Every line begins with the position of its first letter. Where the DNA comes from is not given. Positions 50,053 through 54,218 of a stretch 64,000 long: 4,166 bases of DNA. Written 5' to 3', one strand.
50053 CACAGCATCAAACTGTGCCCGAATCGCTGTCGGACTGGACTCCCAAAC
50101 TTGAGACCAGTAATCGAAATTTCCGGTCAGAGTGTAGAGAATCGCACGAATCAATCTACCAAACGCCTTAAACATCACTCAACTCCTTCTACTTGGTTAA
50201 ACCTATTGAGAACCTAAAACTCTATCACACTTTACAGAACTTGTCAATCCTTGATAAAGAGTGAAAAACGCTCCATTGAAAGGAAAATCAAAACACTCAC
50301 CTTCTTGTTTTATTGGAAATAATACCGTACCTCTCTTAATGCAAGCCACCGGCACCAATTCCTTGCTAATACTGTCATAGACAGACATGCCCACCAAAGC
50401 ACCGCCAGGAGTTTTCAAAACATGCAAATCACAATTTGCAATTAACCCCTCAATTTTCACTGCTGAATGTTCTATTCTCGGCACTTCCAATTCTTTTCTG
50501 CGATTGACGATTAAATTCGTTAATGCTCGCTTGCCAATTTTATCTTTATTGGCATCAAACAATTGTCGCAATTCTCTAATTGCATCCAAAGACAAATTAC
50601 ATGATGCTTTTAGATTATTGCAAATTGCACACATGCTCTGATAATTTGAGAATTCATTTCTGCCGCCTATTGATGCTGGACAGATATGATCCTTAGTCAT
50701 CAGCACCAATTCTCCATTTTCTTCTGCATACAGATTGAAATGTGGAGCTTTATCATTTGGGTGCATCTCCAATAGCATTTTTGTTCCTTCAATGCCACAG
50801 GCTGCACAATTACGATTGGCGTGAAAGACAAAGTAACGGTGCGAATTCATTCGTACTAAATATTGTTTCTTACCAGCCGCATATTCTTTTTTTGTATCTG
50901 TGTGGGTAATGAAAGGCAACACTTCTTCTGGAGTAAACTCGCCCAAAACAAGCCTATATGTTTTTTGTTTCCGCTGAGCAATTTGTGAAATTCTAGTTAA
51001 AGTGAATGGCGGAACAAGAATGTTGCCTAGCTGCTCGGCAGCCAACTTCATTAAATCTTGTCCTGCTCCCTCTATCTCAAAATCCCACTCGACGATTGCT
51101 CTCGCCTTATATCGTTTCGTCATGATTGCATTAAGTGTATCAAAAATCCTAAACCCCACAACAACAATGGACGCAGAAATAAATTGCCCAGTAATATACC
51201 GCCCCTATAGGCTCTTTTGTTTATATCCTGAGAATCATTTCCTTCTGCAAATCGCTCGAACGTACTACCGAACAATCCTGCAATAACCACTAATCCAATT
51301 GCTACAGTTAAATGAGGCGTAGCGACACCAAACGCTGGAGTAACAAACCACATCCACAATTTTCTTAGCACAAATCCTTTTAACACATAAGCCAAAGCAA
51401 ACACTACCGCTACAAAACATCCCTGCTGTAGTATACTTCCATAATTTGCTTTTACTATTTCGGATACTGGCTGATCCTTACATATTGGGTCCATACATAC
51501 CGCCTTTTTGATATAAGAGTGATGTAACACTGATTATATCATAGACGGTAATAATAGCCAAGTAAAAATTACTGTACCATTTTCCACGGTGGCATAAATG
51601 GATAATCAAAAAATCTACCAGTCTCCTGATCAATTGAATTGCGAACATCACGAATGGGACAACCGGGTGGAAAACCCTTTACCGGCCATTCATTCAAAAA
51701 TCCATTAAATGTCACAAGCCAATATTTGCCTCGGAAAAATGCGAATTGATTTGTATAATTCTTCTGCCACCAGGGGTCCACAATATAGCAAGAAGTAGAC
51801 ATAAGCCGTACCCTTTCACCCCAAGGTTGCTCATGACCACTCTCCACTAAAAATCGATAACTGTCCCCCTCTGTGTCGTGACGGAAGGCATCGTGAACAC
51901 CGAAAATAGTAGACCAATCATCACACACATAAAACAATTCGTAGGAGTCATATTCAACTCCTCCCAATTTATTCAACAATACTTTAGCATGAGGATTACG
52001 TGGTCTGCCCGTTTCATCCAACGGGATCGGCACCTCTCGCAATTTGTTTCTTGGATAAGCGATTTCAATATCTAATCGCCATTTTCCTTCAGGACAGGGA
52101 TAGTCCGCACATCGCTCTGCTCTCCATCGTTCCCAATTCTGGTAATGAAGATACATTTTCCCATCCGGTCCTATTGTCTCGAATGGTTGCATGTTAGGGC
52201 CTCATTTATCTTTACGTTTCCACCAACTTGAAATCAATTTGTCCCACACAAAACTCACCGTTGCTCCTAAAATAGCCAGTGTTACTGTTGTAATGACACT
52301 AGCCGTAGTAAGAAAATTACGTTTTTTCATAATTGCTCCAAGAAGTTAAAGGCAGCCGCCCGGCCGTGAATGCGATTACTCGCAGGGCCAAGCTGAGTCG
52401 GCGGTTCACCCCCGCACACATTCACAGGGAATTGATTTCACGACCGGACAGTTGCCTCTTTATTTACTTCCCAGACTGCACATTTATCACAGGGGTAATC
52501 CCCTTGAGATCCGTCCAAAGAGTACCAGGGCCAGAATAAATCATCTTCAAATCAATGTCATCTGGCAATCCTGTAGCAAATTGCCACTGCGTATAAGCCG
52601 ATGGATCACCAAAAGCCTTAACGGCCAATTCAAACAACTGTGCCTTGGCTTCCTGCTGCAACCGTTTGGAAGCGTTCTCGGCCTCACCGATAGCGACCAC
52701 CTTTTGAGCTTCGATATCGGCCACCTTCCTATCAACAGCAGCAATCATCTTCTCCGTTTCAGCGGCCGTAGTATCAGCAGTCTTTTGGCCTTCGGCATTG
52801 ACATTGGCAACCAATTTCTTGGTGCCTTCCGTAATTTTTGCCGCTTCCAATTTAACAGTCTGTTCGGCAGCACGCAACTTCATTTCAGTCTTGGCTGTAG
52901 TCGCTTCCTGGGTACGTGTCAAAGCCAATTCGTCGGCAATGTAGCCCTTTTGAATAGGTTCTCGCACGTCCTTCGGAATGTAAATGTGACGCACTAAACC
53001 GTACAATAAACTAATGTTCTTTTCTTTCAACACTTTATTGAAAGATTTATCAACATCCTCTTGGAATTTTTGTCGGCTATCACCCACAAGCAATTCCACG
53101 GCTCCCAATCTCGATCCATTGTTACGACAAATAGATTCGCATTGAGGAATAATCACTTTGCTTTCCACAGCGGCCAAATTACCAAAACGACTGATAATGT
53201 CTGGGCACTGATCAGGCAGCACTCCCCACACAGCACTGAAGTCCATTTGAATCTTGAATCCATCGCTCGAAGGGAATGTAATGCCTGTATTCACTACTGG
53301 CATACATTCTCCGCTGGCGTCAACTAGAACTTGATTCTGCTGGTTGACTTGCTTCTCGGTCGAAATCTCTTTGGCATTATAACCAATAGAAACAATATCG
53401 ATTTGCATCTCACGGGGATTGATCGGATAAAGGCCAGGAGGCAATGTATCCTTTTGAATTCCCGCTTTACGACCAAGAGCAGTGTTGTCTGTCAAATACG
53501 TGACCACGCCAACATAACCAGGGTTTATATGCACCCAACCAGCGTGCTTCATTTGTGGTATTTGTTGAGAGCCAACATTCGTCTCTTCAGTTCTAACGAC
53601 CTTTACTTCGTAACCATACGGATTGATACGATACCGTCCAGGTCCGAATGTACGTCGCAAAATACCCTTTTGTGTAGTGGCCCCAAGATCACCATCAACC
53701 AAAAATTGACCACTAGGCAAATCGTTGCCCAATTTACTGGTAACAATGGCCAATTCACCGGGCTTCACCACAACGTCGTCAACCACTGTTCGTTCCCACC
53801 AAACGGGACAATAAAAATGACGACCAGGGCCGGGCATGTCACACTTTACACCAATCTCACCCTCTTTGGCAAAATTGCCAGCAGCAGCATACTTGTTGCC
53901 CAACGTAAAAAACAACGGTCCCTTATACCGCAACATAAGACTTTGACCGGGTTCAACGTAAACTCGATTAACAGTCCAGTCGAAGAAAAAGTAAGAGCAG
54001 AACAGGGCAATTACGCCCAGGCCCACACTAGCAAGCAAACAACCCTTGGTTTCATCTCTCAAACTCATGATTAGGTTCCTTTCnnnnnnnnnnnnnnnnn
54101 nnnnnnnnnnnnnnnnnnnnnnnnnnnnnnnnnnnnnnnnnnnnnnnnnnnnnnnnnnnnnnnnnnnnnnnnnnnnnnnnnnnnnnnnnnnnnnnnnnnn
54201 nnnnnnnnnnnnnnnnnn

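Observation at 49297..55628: Membrane-remodelling-like module: PspA/IM30-like protein, an HNH-domain protein, small TM proteins and two tandem SPFH/band-7 paralogs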

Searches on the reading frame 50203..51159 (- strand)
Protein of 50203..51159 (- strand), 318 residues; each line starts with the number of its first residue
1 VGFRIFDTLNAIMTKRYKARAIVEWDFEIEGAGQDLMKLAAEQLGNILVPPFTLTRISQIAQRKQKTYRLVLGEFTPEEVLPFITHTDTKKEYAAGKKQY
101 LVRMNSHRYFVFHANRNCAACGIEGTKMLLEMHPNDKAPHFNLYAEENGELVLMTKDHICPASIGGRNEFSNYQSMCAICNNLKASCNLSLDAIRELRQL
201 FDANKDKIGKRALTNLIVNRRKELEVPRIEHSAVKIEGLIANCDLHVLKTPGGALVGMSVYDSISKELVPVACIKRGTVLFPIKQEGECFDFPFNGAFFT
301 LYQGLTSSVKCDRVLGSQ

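Call 3: search_protein_families(library=pfam, proteins=[window:50203-51159:-], max_evalue=1)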
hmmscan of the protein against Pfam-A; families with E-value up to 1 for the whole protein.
window:50203-51159:- (318 aa): 2 families
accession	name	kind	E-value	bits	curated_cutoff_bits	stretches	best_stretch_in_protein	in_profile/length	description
PF14279.12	HNH_5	-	2.9e-08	34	27.5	1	154-184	13-43/56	HNH endonuclease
PF01844.29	HNH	-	2.8e-06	27.8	21.4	1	153-184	13-44/47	HNH endonuclease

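Call 4: search_protein_families(library=phrogs, proteins=[window:50203-51159:-], max_evalue=0.01)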
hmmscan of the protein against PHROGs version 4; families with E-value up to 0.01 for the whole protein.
window:50203-51159:- (318 aa): 20 families
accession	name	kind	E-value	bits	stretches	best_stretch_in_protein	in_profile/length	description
phrog_25184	-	DNA, RNA and nucleotide metabolism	1.4e-15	58.3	1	102-197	76-170/209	HNH endonuclease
phrog_23285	-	DNA, RNA and nucleotide metabolism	7.9e-14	52.8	1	103-193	36-130/203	HNH endonuclease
phrog_6050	-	DNA, RNA and nucleotide metabolism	2.5e-12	47.3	1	86-207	284-380/402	HNH endonuclease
phrog_8660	-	DNA, RNA and nucleotide metabolism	4.8e-08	34.3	1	93-185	102-177/196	HNH endonuclease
phrog_2214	-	DNA, RNA and nucleotide metabolism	3.2e-07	30.8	1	99-189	177-241/429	HNH endonuclease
phrog_16986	-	unknown function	3.9e-06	27.6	1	151-225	32-104/248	-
phrog_1271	-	DNA, RNA and nucleotide metabolism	9.1e-06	26.3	1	112-198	263-326/361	HNH endonuclease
phrog_14314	-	DNA, RNA and nucleotide metabolism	2e-05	26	1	152-198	29-75/252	HNH endonuclease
phrog_25983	-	DNA, RNA and nucleotide metabolism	7.4e-05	23.9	1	143-191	25-73/171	HNH endonuclease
phrog_2118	-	DNA, RNA and nucleotide metabolism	0.00019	22.1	1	116-189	177-226/301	HNH endonuclease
phrog_16726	-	DNA, RNA and nucleotide metabolism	0.00037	21.3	1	118-187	96-143/308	HNH endonuclease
phrog_5718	-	DNA, RNA and nucleotide metabolism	0.00044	20.4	1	86-200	98-188/394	HNH endonuclease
phrog_9645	-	DNA, RNA and nucleotide metabolism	0.00066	20.4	1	154-187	39-72/168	HNH endonuclease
phrog_8828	-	DNA, RNA and nucleotide metabolism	0.00094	20.2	1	115-184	55-118/205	HNH endonuclease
phrog_7785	-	DNA, RNA and nucleotide metabolism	0.0022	19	1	155-186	82-113/147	HNH endonuclease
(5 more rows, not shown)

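Call 6: search_protein_families(library=ncbifam, proteins=[window:50203-51159:-], max_evalue=0.1)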
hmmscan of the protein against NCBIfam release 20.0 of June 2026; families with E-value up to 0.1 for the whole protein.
window:50203-51159:- (318 aa): 2 families
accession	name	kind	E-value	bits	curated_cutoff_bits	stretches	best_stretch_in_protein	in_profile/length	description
NF040563.1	guided_IscB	equivalog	0.00086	18.5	175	1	153-191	204-242/314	RNA-guided endonuclease IscB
NF049971.1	CRISPR_Cas9d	exception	0.0068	15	375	1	143-186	549-595/986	type II CRISPR RNA-guided endonuclease Cas9d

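Call 7: search_protein_families(library=padloc, proteins=[window:50203-51159:-], max_evalue=0.1)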
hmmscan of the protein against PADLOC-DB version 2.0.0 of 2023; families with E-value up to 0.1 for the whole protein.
window:50203-51159:- (318 aa): 2 families
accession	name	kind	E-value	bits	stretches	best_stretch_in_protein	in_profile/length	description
PDLC03431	REase_II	-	0.0073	13.9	1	141-189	166-212/246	Type II restriction enzyme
PDLC03478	REase_II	-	0.035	11.8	1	147-184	122-158/219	Type II restriction enzyme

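Call 69: search_protein_representatives(protein=window:50203-51159:-)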
Query: 318 residues. Proteins with E-value up to 0.001 (for the whole library): 3776; up to 1e-10: 1641; up to 1e-30: 161. The best 150 are listed.
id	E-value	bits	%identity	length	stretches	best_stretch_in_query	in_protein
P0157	5.0e-81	288.9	50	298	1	15-309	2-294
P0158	1.3e-76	274.3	45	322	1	15-304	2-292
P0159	9.8e-76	271.5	45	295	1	16-306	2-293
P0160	3.9e-74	266.2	47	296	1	15-306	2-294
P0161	2.6e-73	263.5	46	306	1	15-309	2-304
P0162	3.3e-71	256.6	45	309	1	13-307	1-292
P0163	1.7e-70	254.3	44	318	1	15-305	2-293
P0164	2.7e-70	253.6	44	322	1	16-308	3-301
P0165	3.7e-68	246.6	45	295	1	18-312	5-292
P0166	8.7e-68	245.4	46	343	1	13-308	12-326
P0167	4.0e-65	236.6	41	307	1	17-309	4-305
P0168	4.3e-65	236.5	43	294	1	16-309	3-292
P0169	2.9e-64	233.8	42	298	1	16-307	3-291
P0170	6.3e-64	232.7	44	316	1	15-285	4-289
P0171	6.5e-63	229.4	41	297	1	15-305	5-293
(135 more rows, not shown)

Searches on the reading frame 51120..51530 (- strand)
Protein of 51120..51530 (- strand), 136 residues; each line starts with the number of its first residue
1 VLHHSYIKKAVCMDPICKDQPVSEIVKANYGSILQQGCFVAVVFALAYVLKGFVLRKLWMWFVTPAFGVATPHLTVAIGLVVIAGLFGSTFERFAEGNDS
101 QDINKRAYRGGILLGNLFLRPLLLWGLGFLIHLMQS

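Call 3: search_protein_families(library=pfam, proteins=[window:51120-51530:-], max_evalue=1)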
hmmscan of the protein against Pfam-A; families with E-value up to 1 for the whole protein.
window:51120-51530:- (136 aa): 1 family
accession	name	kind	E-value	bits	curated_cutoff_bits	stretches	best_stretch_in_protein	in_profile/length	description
PF03547.23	Mem_trans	-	0.025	13.6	25.7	1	39-134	210-291/343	Membrane transport protein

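Call 4: search_protein_families(library=phrogs, proteins=[window:51120-51530:-], max_evalue=0.01)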
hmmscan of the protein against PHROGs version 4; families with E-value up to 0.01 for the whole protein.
window:51120-51530:- (136 aa): 2 families
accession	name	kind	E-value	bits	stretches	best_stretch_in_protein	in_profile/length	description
phrog_2169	-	moron, auxiliary metabolic gene and host takeover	6.6e-07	30.2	1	36-130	12-98/103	membrane protein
phrog_705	-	unknown function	0.0059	17.8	0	41-87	35-81/85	-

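Call 6: search_protein_families(library=ncbifam, proteins=[window:51120-51530:-], max_evalue=0.1)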
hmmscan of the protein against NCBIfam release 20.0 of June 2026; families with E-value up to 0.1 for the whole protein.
window:51120-51530:- (136 aa): 0 families

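Call 7: search_protein_families(library=padloc, proteins=[window:51120-51530:-], max_evalue=0.1)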
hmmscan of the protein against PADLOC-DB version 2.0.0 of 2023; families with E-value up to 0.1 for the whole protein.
window:51120-51530:- (136 aa): 0 families

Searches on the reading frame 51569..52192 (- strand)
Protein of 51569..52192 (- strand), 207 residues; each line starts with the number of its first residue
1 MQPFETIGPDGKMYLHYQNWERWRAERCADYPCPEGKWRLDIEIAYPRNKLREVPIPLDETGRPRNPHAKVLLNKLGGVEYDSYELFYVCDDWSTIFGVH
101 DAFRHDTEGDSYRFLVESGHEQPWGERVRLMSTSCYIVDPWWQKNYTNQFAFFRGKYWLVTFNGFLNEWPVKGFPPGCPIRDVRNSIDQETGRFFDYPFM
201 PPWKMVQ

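Call 3: search_protein_families(library=pfam, proteins=[window:51569-52192:-], max_evalue=1)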
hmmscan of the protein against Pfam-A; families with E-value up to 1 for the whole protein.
window:51569-52192:- (207 aa): 0 families

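Call 4: search_protein_families(library=phrogs, proteins=[window:51569-52192:-], max_evalue=0.01)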
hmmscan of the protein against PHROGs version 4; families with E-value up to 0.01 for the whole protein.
window:51569-52192:- (207 aa): 0 families

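Call 6: search_protein_families(library=ncbifam, proteins=[window:51569-52192:-], max_evalue=0.1)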
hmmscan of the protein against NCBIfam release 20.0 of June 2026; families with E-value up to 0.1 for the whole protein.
window:51569-52192:- (207 aa): 0 families

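Call 7: search_protein_families(library=padloc, proteins=[window:51569-52192:-], max_evalue=0.1)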
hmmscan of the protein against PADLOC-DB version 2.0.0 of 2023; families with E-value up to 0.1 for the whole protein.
window:51569-52192:- (207 aa): 0 families

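Call 57: find_homologous_proteins(query=window:51569-52192:-, max_evalue=0.001)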
Query window:51569-52192:- (207 aa): 14 proteins with E <= 0.001 among 40 candidates.
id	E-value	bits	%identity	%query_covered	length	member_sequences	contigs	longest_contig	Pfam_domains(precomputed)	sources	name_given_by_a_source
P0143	2.5e-128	445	87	99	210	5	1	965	-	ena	-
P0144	6.5e-46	175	48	87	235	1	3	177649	-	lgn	-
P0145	2.3e-42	163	50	83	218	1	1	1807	-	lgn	-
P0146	3.0e-41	160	52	82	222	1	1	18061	-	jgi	jgi:hypothetical protein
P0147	6.6e-41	159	47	87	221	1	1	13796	-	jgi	jgi:hypothetical protein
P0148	2.8e-40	157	52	82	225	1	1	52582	-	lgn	-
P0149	4.5e-37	146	44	90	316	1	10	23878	-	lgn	-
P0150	1.1e-30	125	45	79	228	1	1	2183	-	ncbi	-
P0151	4.2e-29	120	40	90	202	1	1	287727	-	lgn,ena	-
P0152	2.9e-28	117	44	85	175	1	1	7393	-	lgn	-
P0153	1.4e-26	112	43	87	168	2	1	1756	-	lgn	-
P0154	6.7e-24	103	45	74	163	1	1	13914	-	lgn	-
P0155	1.6e-22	99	39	82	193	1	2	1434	-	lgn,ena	-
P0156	7.9e-19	86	37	83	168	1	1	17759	-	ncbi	-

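Call 60: find_encoding_contigs(protein=P0144, flank=8000, max_places=1)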
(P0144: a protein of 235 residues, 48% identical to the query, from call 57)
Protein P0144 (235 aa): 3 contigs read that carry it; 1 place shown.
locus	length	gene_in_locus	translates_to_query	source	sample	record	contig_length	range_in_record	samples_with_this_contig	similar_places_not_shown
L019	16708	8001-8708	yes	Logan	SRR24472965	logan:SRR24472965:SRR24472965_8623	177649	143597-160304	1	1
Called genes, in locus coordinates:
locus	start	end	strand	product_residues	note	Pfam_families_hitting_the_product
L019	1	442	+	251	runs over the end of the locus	PF03237:Terminase_6N (weak)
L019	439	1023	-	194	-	PF04991:LicD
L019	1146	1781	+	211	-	-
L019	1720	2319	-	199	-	-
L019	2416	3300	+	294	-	PF03747:ADP_ribosyl_GH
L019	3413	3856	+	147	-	PF03819:MazG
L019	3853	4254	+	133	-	-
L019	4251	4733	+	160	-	-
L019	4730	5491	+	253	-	PF14243:R2K_3, PF18299:R2K_2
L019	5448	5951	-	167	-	-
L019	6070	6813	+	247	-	PF10544:T5orf172 (weak), PF13455:MUG113, PF00376:MerR, PF12728:HTH_17, PF13411:MerR_1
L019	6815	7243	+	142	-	-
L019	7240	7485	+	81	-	-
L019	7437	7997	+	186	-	-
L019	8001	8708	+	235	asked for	-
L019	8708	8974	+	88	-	-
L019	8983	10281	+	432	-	PF02146:SIR2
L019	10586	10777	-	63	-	-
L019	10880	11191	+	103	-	-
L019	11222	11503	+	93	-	PF10861:DUF2784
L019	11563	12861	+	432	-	-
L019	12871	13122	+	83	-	-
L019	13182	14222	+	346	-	-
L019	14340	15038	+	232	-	PF09250:Prim-Pol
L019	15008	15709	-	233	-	PF00756:Esterase, PF02230:Abhydrolase_2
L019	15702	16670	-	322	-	PF14395:COOH-NH2_lig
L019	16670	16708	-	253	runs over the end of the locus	-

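Call 67: predict_structure(alignment_id=A4)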
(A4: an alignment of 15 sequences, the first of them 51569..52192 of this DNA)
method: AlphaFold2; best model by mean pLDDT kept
length: 207 residues; sequences in the alignment: 15
mean_pLDDT: 77.1   pTM: 0.75
mean pLDDT of the five models: 77.1, 76.9, 76.6, 75.9, 73.9
residues with pLDDT >= 90: 76; 70-90: 74; 50-70: 21; < 50: 36
segments of 3 or more residues with pLDDT < 50: 73-75, 175-177, 179-207
pLDDT, mean of each block of 10 residues (from residue 1): 82 86 94 89 96 90 77 54 85 92 82 91 88 81 74 96 83 49 42 37 36
secondary structure, 60 per line:
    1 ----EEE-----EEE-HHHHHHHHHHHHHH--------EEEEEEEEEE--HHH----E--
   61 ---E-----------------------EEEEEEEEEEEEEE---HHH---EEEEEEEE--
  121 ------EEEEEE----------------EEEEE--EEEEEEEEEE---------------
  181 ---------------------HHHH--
elements in order: E5-7 E13-15 H17-30 E39-48 E88-101 E111-118 E127-132 E149-153 E156-165 H202-205

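Call 70: fold_search(model_id=the predicted structure, library=pdb)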
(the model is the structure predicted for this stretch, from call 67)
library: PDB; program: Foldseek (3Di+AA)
matches with E <= 10: 399; with E <= 0.001: 0
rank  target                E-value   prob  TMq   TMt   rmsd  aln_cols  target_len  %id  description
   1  7b4g_A                4.8e-01  0.03  0.12  0.13  16.8       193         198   10  Structural basis of reactivation of oncogenic p53 mutants by a small molecule: methylene quinuclidinone (MQ). Human p5 (released 2021-12-08)
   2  7z7e_A                7.9e-01  0.02  0.13  0.14  17.1       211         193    9  Crystal structure of p63 DNA binding domain in complex with inhibitory DARPin G4 (released 2022-06-29)
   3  9d7h_H                1.1e+00  0.02  0.09  0.11  15.5       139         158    8  Cryo-EM structure of BG505 DS-SOSIP.664 with 1 CH103 KN Fab bound (released 2025-06-04)
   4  4guo_I                1.2e+00  0.02  0.13  0.13  15.8       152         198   10  structure of p73 DNA binding domain complex with 12 bp DNA (released 2013-11-27)
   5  7jnc_A                1.2e+00  0.02  0.11  0.09  15.9       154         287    7  cryo-EM structure of human proton-activated chloride channel PAC at pH 4 (released 2020-11-11)
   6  7tpr_D                1.4e+00  0.01  0.10  0.14  16.6       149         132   10  Camel nanobodies 7A3 and 8A2 broadly neutralize SARS-CoV-2 variants (released 2022-04-20)
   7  7jna_A                1.4e+00  0.01  0.10  0.09  17.2       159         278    7  Cryo-EM structure of human proton-activated chloride channel PAC at pH 8 (released 2020-11-11)
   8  7zmn_C                1.5e+00  0.01  0.08  0.11  16.2       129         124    8  Crystal structure of human RECQL5 helicase APO form in complex with engineered nanobody (Gluebody) G3-048 (released 2022-06-22)
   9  9b7o_H                1.6e+00  0.02  0.12  0.16  15.1       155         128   12  Fab2-5 in complex with the capsid of Adeno-associated virus type 9 (released 2025-04-16)
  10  4ibv_A                1.9e+00  0.02  0.12  0.13  16.4       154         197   12  Human p53 core domain with hot spot mutation R273C and second-site suppressor mutation S240R in sequence-specific comp (released 2013-08-14)
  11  5bua_A                1.9e+00  0.02  0.12  0.13  16.0       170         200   11  Lysine 120-acetylated P53 DNA binding domain in a complex with DNA. (released 2016-07-06)
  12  9ml1_H                1.9e+00  0.01  0.09  0.13  15.1       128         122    6  D24.1M01 Fab bound to HPV16 L1 pentamer (released 2025-08-20)
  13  7ooi_B                2.0e+00  0.01  0.11  0.15  16.3       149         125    9  Anti-EphA1 JD1 VH domain (released 2021-10-06)
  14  7ezj_D                2.0e+00  0.01  0.12  0.13  16.7       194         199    8  Crystal structure of p73 DNA binding domain complex bound with 1 bp and 2 bp spacer DNA response elements. (released 2022-04-13)
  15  8to7_G                2.0e+00  0.01  0.09  0.12  15.2       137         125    9  Cryo-EM structure of HERH-b*01 Fab in complex with HIV-1 Env trimer BG505.DS SOSIP (released 2024-08-07)
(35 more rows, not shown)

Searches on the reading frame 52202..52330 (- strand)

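Call 3: search_protein_families(library=pfam, proteins=[window:52202-52330:-], max_evalue=1)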
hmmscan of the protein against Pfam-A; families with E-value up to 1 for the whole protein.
window:52202-52330:- (42 aa): 3 families
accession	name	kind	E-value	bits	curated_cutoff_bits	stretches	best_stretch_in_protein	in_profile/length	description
PF12393.13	Dr_adhesin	-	0.065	14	25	0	1-16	1-16/21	Dr family adhesin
PF01701.23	PSI_PsaJ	-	0.16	12.9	22.4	1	5-21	6-22/37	Photosystem I reaction centre subunit IX / PsaJ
PF25471.1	TM_PetC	-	0.19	12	37.1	1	1-27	7-35/48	Iron-sulfur subunit PetC transmembrane anchor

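Call 4: search_protein_families(library=phrogs, proteins=[window:52202-52330:-], max_evalue=0.01)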
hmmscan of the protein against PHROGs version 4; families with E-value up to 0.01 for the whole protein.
window:52202-52330:- (42 aa): 0 families

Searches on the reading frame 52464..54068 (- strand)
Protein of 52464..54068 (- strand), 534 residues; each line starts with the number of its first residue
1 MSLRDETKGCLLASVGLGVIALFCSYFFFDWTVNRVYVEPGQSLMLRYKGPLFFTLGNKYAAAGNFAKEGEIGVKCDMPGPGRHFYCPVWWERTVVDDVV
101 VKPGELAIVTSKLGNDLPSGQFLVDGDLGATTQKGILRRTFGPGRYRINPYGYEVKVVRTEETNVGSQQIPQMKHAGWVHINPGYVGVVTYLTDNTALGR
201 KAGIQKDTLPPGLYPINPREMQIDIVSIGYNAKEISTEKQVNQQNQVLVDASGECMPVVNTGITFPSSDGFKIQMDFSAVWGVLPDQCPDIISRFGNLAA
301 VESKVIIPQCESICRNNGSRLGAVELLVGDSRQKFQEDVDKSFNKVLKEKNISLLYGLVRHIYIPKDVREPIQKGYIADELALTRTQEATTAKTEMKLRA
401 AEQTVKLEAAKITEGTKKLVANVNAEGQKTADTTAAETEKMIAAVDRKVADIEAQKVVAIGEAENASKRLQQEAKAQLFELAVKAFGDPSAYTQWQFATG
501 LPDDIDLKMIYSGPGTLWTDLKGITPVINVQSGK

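Call 3: search_protein_families(library=pfam, proteins=[window:52464-54068:-], max_evalue=1)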
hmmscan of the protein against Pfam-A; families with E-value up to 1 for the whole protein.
window:52464-54068:- (534 aa): 2 families
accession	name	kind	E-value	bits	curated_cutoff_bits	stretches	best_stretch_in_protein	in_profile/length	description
PF01145.31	Band_7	-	5.9e-20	72.5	23.6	1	181-391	3-174/176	SPFH domain / Band 7 family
PF06521.16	PAR1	-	0.17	11.9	25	1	286-320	91-124/156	PAR1 protein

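Call 4: search_protein_families(library=phrogs, proteins=[window:52464-54068:-], max_evalue=0.01)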
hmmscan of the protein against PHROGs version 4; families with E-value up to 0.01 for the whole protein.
window:52464-54068:- (534 aa): 1 family
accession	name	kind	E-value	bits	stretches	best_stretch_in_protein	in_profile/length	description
phrog_200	-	other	3.5e-16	60.3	1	179-441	102-311/379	lipoprotein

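Call 6: search_protein_families(library=ncbifam, proteins=[window:52464-54068:-], max_evalue=0.1)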
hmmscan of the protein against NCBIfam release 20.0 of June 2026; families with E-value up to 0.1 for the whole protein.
window:52464-54068:- (534 aa): 0 families

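Call 7: search_protein_families(library=padloc, proteins=[window:52464-54068:-], max_evalue=0.1)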
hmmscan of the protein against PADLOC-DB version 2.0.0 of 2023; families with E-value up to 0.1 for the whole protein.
window:52464-54068:- (534 aa): 0 families
